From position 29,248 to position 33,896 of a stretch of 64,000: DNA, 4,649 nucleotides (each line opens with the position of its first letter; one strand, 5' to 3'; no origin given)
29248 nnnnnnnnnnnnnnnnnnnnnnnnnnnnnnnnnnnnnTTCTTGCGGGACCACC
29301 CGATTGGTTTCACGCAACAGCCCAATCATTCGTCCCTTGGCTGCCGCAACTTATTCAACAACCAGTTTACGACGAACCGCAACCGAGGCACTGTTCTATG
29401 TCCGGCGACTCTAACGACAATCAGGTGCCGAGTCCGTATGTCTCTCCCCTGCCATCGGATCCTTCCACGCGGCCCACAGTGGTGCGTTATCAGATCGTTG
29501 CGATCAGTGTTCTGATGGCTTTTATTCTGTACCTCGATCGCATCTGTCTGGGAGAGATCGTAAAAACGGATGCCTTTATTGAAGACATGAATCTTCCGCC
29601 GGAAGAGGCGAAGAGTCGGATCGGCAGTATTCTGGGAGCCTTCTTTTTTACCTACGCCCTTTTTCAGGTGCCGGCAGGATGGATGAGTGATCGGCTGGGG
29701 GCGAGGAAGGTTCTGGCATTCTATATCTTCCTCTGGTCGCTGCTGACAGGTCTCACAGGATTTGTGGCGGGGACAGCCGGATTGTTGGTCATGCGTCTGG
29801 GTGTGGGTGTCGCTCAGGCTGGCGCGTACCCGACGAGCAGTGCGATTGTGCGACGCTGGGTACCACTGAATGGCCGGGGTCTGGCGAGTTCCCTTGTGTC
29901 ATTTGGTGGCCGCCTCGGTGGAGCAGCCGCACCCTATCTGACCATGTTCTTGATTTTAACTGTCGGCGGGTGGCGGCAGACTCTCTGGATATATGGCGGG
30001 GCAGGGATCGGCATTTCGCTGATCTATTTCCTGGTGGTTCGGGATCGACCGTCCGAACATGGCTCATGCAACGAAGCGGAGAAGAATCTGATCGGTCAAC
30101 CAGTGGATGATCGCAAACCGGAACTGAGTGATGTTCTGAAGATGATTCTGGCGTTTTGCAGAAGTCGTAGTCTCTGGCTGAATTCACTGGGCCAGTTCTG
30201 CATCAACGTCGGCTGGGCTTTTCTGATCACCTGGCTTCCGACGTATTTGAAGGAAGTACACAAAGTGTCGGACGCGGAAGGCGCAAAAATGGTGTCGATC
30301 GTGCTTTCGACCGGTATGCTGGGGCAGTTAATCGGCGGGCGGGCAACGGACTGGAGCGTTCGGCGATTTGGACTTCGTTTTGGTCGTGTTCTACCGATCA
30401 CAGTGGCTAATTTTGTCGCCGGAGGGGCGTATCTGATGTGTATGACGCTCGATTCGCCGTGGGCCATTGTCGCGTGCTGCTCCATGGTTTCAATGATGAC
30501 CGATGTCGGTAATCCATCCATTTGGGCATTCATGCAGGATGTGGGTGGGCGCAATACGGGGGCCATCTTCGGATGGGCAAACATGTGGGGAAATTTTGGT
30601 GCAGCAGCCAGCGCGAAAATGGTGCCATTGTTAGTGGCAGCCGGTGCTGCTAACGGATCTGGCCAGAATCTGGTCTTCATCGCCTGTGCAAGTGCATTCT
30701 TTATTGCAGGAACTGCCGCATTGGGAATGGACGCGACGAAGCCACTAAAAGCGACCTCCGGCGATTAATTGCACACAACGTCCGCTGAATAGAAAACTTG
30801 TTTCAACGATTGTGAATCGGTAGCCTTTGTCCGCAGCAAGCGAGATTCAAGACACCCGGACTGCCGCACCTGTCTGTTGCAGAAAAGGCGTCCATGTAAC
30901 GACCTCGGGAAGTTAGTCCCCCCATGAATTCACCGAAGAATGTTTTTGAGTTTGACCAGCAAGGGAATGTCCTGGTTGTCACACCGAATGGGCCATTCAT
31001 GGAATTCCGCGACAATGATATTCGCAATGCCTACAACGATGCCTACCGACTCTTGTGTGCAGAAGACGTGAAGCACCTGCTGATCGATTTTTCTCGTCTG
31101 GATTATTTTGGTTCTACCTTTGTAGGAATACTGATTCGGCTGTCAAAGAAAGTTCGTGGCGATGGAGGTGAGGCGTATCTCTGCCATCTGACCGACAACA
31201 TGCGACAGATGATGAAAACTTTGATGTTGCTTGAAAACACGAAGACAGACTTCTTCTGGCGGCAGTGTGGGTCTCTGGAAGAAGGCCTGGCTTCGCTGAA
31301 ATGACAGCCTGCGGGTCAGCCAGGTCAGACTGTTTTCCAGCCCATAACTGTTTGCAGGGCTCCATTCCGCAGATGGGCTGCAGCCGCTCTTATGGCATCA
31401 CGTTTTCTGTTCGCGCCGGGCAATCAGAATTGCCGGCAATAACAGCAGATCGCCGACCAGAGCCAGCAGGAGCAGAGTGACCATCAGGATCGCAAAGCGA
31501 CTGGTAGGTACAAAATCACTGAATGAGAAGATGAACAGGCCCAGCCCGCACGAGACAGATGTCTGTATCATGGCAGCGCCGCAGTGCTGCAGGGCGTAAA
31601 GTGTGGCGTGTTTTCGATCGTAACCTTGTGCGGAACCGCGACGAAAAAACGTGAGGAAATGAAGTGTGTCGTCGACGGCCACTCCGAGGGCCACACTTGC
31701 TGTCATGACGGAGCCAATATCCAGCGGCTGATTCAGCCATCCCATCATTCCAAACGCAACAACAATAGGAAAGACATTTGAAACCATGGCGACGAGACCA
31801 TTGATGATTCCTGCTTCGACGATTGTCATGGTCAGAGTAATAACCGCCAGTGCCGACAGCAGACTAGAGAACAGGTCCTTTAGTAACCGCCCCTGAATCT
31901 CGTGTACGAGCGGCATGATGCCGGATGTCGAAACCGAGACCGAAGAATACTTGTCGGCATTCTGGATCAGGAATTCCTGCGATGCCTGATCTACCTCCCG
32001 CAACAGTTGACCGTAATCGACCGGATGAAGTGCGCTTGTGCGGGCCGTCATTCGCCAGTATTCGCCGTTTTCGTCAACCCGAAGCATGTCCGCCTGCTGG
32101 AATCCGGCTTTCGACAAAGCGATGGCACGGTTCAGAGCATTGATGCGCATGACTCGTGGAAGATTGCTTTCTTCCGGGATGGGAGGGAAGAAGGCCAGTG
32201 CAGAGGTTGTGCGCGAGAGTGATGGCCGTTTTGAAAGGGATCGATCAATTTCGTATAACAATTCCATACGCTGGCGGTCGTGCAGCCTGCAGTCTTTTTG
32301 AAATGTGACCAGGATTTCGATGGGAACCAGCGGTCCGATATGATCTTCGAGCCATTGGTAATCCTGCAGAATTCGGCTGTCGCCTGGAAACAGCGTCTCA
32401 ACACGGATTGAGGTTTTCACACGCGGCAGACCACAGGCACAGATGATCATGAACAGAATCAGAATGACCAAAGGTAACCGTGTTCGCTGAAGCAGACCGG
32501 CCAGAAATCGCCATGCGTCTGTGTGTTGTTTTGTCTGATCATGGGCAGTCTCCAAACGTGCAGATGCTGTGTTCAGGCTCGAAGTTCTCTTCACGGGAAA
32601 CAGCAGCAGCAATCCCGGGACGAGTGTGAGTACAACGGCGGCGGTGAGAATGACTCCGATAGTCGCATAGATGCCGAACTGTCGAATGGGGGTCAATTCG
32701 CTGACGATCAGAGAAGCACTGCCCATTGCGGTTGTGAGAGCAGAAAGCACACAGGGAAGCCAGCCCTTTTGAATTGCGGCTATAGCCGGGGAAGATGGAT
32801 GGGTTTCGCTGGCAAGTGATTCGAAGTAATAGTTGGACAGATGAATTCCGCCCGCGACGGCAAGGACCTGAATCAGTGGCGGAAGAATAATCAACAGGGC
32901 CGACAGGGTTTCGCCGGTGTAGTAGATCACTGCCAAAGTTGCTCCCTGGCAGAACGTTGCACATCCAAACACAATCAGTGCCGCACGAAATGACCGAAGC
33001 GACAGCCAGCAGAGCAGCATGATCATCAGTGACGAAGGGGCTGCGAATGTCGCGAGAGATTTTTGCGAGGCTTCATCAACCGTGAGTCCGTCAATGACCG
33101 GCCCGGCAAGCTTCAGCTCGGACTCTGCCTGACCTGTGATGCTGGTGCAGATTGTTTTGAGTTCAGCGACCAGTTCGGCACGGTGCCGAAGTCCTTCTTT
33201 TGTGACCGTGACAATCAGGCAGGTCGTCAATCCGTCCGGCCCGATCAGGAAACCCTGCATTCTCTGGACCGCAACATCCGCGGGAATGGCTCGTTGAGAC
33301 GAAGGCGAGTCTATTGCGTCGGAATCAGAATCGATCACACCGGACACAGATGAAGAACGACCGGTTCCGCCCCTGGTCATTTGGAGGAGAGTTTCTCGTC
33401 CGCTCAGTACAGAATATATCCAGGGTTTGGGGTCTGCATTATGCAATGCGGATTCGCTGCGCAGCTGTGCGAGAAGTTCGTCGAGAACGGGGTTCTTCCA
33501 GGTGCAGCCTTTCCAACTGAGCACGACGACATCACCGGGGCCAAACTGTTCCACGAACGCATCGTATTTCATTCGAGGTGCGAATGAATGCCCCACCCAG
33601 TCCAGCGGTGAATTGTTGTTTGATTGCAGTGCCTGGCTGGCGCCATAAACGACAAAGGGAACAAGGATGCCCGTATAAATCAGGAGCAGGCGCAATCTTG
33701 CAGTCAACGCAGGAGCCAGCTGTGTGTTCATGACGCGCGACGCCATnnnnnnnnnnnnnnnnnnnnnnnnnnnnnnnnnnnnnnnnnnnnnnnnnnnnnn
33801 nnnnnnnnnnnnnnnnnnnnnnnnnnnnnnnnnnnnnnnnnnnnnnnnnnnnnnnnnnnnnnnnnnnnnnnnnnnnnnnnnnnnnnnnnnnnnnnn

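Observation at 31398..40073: Type III PKS phenolic-lipid-type gene cluster split into two divergent operons with a dedicated exporter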

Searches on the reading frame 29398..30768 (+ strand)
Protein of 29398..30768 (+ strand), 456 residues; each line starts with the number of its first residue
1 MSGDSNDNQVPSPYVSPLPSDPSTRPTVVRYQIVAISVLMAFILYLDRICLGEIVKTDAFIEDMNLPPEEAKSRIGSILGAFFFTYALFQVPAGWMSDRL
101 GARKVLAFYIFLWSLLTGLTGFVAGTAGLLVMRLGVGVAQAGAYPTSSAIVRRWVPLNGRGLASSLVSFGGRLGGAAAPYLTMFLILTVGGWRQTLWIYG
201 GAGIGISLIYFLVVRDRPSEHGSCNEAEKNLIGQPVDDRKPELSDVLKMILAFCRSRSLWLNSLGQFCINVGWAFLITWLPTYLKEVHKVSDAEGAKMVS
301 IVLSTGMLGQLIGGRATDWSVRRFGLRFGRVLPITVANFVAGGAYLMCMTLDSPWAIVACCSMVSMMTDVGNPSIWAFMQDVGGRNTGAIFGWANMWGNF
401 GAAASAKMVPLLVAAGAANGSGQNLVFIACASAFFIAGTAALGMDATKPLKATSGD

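Call 3: search_protein_families(library=pfam, proteins=[window:29398-30768:+])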
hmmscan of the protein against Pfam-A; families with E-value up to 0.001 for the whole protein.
window:29398-30768:+ (456 aa): 2 families
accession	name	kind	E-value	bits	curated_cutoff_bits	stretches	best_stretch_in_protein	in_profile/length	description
PF07690.21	MFS_1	-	6.2e-50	170.5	33.4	1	39-405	3-346/347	Major Facilitator Superfamily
PF03137.26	OATP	-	0.00039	19.3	25.8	1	197-316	221-353/545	Organic Anion Transporter Polypeptide (OATP) family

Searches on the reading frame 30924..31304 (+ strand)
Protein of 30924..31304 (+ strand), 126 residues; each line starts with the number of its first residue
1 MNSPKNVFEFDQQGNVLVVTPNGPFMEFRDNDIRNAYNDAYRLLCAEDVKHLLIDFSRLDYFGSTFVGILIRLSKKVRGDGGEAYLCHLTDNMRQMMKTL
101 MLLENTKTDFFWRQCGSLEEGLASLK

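Call 3: search_protein_families(library=pfam, proteins=[window:30924-31304:+])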
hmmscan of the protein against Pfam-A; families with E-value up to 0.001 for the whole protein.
window:30924-31304:+ (126 aa): 2 families
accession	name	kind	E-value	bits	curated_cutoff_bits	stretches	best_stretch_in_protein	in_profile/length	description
PF01740.26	STAS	-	2.7e-10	40.4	22.6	1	10-104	4-95/106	STAS domain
PF13466.11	STAS_2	-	2.2e-06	28.2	29.2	1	46-98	24-75/80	STAS domain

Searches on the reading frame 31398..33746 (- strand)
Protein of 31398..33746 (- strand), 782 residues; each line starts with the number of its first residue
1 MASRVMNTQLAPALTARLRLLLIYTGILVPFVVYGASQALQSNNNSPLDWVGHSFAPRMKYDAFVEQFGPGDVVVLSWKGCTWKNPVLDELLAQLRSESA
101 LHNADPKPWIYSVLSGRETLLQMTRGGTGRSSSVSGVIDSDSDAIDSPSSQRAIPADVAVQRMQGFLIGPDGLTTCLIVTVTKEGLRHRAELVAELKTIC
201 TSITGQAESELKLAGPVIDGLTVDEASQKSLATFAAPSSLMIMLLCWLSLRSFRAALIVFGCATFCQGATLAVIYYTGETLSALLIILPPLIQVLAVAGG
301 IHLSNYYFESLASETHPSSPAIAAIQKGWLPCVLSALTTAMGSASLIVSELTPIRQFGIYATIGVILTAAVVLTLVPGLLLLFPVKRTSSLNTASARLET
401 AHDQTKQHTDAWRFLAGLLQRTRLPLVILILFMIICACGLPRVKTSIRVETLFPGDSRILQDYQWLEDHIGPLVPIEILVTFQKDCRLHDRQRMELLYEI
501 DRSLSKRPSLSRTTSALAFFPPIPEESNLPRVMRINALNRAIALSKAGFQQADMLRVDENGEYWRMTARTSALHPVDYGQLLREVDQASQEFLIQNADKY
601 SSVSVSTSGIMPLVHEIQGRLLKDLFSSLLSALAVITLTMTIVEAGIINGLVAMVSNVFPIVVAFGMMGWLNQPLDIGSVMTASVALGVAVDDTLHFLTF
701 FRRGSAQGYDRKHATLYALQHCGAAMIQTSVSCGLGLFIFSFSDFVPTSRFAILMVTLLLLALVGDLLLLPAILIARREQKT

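Call 3: search_protein_families(library=pfam, proteins=[window:31398-33746:-])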
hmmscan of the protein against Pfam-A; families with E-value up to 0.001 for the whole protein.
window:31398-33746:- (782 aa): 1 family
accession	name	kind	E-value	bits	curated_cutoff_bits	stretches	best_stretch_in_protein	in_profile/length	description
PF03176.21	MMPL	-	1.6e-19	70.5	20.5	2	121-419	41-326/333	MMPL family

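Call 4: search_protein_families(library=ncbifam, proteins=[window:31398-33746:-], max_evalue=0.01)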
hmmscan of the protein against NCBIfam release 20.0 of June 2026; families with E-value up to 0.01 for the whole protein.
window:31398-33746:- (782 aa): 6 families
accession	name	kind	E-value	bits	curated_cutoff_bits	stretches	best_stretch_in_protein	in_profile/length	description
TIGR00921.1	2A067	subfamily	8.9e-37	126.5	351.9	2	167-480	129-448/733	hydrophobe/amphiphile efflux-3 (HAE3) family transporter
TIGR00833.1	actII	subfamily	1.1e-21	76.9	874.7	2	213-487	157-428/910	MMPL family RND transporter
TIGR03480.1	HpnN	hypoth_equivalog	8.7e-13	47.2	751.85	2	596-777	242-423/862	hopanoid biosynthesis associated RND transporter like protein HpnN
TIGR00918.1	2A060602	subfamily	5.3e-05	21.1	1120.4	1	629-774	975-1114/1145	transmembrane receptor Patched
NF052374.1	HopndTporHpnN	equivalog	9.9e-05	20.6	1100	1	229-383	272-426/858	hopanoid transporter HpnN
NF052608.1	TrhMmycExpMmpL3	equivalog_domain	0.00084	17.7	1400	1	596-774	157-338/992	trehalose monomycolate exporter MmpL3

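Call 48: search_solved_structures(query=window:31398-33743:-, max_evalue=0.001)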
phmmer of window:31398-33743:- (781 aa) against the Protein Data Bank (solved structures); distinct sequences matched with E-value up to 0.001: 16.
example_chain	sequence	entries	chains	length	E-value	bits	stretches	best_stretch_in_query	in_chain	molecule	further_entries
7v6y_A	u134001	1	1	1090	2.5e-06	29.8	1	628-773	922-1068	Protein patched homolog 1,Protein patched homolog 1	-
7k65_A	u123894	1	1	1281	4.4e-06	29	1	628-773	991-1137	Protein patched homolog 1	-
7v6z_A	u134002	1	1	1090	4.4e-06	29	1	628-773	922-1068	Protein patched homolog 1,Protein patched homolog 1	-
6mg8_A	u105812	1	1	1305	4.5e-06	29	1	628-773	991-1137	Protein patched homolog 1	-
9ms8_A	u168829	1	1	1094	4.3e-05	25.7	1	635-773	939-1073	Protein patched homolog 1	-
6dmb_A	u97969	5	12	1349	8.5e-05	24.8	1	636-773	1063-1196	Protein patched homolog 1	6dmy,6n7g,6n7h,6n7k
7rhq_A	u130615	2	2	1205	8.9e-05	24.7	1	628-773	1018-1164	Patched-1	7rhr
6e1h_A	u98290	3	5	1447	0.0001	24.5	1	637-773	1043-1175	Protein patched homolog 1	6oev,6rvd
6oeu_A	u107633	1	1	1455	0.0001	24.5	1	637-773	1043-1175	Protein patched homolog 1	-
7rph_A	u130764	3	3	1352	0.0001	24.5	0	630-732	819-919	Protein dispatched homolog 1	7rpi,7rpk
6rmg_A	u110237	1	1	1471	0.00011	24.4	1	637-773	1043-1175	Protein patched homolog 1,GFP-like fluorescent chromoprotein FP506, related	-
6dmo_A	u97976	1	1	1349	0.00013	24.1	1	636-773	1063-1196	Protein patched homolog 1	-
7e2h_E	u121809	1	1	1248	0.00016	23.9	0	630-734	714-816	Protein dispatched homolog 1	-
6xe6_A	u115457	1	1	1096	0.00016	23.9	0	630-734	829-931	Protein dispatched homolog 1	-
7e2g_D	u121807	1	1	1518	0.00022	23.4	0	630-734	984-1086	Protein dispatched homolog 1,Protein dispatched homolog 1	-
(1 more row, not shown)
